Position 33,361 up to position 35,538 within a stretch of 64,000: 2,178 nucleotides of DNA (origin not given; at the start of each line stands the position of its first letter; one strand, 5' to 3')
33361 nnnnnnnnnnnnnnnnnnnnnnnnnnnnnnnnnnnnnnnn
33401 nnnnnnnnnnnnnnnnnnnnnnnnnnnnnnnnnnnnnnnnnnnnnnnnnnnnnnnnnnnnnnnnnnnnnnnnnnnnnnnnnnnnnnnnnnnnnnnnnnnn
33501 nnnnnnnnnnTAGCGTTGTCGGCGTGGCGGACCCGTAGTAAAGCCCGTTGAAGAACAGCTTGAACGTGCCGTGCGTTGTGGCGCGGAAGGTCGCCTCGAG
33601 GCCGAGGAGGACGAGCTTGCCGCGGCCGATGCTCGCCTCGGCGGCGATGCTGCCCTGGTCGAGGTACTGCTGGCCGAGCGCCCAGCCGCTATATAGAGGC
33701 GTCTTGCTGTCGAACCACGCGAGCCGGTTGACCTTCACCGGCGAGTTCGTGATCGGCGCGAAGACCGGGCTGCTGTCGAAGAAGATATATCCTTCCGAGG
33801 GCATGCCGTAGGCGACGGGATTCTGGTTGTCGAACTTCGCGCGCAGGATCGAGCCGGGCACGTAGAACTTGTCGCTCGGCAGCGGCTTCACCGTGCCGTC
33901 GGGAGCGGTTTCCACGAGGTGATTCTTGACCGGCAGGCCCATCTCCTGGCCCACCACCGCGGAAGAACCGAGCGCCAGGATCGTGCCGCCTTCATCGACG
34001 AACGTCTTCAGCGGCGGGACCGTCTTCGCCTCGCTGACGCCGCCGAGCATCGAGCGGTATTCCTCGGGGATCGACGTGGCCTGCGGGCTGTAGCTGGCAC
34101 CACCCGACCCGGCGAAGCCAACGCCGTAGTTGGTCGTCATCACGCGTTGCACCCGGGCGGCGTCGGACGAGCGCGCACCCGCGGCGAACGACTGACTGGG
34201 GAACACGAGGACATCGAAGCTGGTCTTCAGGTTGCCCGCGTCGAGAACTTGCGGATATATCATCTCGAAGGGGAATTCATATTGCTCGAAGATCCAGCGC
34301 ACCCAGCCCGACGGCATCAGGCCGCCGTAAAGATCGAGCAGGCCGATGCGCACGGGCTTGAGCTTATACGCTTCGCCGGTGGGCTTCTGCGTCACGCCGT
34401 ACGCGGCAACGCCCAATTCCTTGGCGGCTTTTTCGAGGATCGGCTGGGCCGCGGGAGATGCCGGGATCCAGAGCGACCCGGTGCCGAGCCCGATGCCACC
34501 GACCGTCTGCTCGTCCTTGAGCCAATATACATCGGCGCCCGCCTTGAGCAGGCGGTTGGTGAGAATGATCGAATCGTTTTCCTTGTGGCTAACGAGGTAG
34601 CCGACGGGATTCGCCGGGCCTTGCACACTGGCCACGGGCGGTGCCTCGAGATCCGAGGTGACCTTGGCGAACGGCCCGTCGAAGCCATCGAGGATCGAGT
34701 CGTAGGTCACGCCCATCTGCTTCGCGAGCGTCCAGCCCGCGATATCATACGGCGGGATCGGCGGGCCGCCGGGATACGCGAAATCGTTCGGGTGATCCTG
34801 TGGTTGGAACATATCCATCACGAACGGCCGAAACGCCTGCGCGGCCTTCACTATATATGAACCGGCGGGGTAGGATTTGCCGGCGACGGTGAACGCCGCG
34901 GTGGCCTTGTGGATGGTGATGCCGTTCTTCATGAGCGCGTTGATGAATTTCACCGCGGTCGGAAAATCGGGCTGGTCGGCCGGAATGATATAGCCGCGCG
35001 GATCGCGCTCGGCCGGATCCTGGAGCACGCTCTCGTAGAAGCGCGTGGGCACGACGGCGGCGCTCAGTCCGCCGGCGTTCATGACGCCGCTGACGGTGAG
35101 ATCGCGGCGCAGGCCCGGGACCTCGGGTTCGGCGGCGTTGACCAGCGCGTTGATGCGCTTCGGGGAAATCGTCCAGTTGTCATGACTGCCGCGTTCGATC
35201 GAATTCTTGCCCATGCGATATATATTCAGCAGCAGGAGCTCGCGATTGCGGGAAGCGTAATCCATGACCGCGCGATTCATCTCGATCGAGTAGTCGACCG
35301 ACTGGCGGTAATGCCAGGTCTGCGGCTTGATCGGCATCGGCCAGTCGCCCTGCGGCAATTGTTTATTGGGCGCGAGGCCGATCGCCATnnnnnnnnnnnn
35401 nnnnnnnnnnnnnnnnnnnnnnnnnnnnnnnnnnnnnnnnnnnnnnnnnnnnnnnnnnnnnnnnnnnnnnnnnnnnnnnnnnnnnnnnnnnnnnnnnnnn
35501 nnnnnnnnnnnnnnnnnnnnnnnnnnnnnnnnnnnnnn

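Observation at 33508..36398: M14 carboxypeptidase gene with at least four frameshifts in about 1 kb, though signal peptide, long C-terminal frame and terminator are intact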

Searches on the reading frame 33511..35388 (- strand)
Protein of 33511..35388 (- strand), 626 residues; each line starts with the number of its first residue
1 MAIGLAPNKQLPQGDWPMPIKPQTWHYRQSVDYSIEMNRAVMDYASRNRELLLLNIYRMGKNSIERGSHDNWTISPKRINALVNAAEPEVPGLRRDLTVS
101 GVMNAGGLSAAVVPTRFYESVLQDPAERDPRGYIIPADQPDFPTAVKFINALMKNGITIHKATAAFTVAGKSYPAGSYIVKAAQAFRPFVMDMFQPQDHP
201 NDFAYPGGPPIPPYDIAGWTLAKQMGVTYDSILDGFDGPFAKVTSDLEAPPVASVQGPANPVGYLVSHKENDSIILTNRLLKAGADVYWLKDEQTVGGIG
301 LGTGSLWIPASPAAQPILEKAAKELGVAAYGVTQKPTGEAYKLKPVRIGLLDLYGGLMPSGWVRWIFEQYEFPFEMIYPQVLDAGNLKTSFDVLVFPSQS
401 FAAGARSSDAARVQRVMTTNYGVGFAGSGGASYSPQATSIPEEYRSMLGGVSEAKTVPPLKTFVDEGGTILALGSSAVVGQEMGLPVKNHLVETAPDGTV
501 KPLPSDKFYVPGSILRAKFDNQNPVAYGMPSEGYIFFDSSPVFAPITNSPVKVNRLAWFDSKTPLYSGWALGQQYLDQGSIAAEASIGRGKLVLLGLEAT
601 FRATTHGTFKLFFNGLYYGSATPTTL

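Call 6: find_related_loci(query=window:33511-35388:-, collection=genome_contigs, flank=6000)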
Query window:33511-35388:- (626 aa) in genome_contigs; peptide patterns used: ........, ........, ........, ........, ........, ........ (x = any residue, [..] = any of these).
143 stretches matched a pattern; 78 encode a relative of the query (tblastn E <= 1e-3); 78 distinct loci.
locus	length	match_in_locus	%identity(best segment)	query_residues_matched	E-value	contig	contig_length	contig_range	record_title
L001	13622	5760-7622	61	1-626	0e+0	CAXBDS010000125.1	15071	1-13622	MAG TPA_asm: uncultured Opitutaceae bacterium isolate ERR2762106_concoct_147 genome assembly, contig: ERZ3422020.4569, w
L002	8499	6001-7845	62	1-621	0e+0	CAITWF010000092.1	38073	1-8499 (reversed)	MAG: uncultured Opitutae bacterium isolate Umea2p1_bin-1006 genome assembly, contig: bin-1006:092/123, whole genome shot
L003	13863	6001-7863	61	8-626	0e+0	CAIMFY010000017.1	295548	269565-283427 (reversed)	MAG: uncultured Opitutae bacterium isolate Umea2p3_bin-1644 genome assembly, contig: bin-1644:017/124, whole genome shot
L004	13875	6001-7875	59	1-626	0e+0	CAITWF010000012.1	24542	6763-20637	MAG: uncultured Opitutae bacterium isolate Umea2p1_bin-1006 genome assembly, contig: bin-1006:012/123, whole genome shot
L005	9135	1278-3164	54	1-626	0e+0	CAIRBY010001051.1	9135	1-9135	MAG: uncultured Acidobacteriia bacterium isolate Umea3_bin-0293 genome assembly, contig: bin-0293:1051/1052, whole genom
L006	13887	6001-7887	55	1-625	0e+0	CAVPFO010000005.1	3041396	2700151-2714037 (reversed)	MAG: uncultured Acidobacteriota bacterium isolate MFD10064.bin.1.47 genome assembly, contig: contig_7744, whole genome s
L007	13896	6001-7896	54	1-626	0e+0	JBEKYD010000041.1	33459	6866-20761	MAG: Bryobacteraceae bacterium isolate SPRUCE 667 SPRUCE_667_41, whole genome shotgun sequence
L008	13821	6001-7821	58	1-626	0e+0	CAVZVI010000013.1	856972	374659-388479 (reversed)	MAG: Bryobacterales bacterium isolate MFD02416.bin.1.290 genome assembly, contig: contig_75243, whole genome shotgun seq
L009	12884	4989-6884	56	1-626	0e+0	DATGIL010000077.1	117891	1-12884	MAG TPA_asm: Bryobacteraceae bacterium isolate SMAG_U9806 k141_368497, whole genome shotgun sequence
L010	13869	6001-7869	56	1-626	0e+0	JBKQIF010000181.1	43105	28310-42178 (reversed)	MAG: Bryobacteraceae bacterium isolate BAr1A1B1C__bin_56 BAr1A1B1C_000000387629, whole genome shotgun sequence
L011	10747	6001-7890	55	1-625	0e+0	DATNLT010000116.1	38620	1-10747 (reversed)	MAG TPA_asm: Candidatus Acidiferrales bacterium isolate SMAG_U11459 k141_92442, whole genome shotgun sequence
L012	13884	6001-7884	57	1-626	0e+0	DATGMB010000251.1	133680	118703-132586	MAG TPA_asm: Bryobacteraceae bacterium isolate SMAG_U9901 k141_182343, whole genome shotgun sequence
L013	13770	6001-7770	56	3-626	0e+0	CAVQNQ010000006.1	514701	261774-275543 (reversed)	MAG: Terriglobia bacterium isolate MFD01231.bin.1.11 genome assembly, contig: contig_24477, whole genome shotgun sequenc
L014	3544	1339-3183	53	1-626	0e+0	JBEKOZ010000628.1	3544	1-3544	MAG: Bryobacteraceae bacterium isolate SPRUCE 452 SPRUCE_452_628, whole genome shotgun sequence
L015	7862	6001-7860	54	1-613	0e+0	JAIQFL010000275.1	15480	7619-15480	MAG: Terriglobia bacterium isolate SRVP_16 SR-VP_26_10_2019_C_20cm_scaffold_6135, whole genome shotgun sequence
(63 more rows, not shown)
